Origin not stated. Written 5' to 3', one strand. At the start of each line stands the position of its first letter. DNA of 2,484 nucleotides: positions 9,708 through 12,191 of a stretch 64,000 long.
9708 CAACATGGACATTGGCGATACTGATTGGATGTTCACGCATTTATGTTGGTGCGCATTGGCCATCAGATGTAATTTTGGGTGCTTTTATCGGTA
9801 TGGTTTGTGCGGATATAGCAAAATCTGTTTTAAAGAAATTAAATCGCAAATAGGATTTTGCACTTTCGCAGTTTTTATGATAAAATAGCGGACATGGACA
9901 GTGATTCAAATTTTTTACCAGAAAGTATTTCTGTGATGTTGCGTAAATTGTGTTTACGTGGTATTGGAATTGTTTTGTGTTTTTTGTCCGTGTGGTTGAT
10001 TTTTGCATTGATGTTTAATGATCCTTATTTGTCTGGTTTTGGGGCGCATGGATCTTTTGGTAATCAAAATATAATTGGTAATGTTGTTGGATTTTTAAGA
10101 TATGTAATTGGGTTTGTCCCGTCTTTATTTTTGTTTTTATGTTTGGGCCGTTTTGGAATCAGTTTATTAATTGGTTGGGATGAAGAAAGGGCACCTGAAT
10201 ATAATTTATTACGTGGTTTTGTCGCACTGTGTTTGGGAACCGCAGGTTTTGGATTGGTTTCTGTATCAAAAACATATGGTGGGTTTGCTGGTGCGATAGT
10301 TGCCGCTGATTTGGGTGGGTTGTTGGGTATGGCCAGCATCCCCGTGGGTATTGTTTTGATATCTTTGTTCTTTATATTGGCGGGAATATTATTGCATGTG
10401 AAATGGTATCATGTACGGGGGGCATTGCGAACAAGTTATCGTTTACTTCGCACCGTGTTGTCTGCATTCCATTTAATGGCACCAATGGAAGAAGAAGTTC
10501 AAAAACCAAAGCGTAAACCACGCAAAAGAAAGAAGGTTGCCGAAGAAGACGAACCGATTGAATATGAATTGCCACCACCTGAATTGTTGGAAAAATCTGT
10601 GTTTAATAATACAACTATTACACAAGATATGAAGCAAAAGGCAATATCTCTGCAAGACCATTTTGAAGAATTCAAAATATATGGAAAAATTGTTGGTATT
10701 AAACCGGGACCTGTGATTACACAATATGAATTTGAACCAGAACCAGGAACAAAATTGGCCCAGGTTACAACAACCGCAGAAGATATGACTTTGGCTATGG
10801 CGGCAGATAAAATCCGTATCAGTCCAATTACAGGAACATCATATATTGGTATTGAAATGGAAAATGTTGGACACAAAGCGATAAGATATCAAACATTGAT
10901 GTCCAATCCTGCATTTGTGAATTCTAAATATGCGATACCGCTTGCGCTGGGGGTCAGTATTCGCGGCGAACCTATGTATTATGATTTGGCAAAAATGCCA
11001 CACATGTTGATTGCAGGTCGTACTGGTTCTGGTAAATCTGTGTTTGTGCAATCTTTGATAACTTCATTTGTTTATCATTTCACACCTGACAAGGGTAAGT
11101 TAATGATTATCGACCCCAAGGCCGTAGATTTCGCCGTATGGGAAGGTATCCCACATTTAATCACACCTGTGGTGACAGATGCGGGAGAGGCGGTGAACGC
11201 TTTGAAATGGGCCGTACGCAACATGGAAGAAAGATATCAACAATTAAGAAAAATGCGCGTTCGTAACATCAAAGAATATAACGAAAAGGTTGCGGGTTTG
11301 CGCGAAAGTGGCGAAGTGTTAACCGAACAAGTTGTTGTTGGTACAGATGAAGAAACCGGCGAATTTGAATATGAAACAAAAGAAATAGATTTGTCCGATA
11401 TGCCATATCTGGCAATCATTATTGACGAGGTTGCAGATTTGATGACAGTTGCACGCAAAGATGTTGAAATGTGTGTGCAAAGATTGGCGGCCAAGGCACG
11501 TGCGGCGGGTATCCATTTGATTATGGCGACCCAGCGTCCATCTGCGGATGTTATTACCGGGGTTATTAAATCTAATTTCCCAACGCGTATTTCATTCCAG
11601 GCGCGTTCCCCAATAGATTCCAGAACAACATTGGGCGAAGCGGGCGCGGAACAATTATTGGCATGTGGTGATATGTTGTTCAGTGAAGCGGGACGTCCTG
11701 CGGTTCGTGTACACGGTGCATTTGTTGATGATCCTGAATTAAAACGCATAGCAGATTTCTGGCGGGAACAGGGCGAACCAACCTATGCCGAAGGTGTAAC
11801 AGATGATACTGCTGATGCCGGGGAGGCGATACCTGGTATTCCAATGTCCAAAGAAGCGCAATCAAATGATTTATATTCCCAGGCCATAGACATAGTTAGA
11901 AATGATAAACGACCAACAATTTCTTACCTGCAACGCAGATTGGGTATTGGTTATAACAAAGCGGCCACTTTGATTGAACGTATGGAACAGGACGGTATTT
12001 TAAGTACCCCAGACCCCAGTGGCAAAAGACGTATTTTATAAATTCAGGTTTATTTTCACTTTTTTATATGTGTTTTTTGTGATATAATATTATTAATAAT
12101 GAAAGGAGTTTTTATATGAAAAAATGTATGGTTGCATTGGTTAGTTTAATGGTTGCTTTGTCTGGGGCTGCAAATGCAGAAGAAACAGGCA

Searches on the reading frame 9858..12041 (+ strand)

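Call 68: search_protein_families(library=pfam, proteins=[window:9858-12041:+], max_evalue=1)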
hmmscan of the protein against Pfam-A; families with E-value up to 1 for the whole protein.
window:9858-12041:+ (727 aa): 13 families
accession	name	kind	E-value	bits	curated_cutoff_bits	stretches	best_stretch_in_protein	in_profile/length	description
PF01580.24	FtsK_SpoIIIE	-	4.4e-59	200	24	1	351-562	9-220/221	FtsK/SpoIIIE family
PF17854.6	FtsK_alpha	-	5.5e-25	87.9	22.9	1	238-336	1-101/101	FtsK alpha domain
PF09397.16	FtsK_gamma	-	1.3e-19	70.1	30.6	1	669-727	3-61/63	Ftsk gamma domain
PF01935.23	DUF87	-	4e-06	27.5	23.2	1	372-421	13-61/220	Helicase HerA, central domain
PF12846.13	AAA_10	-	0.00051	19.6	27.5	1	380-423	21-60/362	AAA-like domain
PF00270.35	DEAD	-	0.001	19.3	26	1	456-546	65-148/167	DEAD/DEAH box helicase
PF00910.28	RNA_helicase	-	0.0064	17.4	21.5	1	384-494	2-100/105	RNA helicase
PF04665.18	Pox_A32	-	0.01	15.8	22.8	1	379-408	11-41/242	Poxvirus A32 protein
PF05621.17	TniB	-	0.042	13.7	22.4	0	378-399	33-54/189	Bacterial TniB protein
PF13555.12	AAA_29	-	0.11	12.7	27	1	382-402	24-44/61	P-loop containing region of AAA domain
PF13191.12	AAA_16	-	0.15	13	32.6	1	381-425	25-63/167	AAA ATPase domain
PF13401.12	AAA_22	-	0.17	12.6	27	0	382-431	7-33/130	AAA domain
PF19044.6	P-loop_TraG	-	0.19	10.8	25.8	1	365-405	14-54/413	TraG P-loop domain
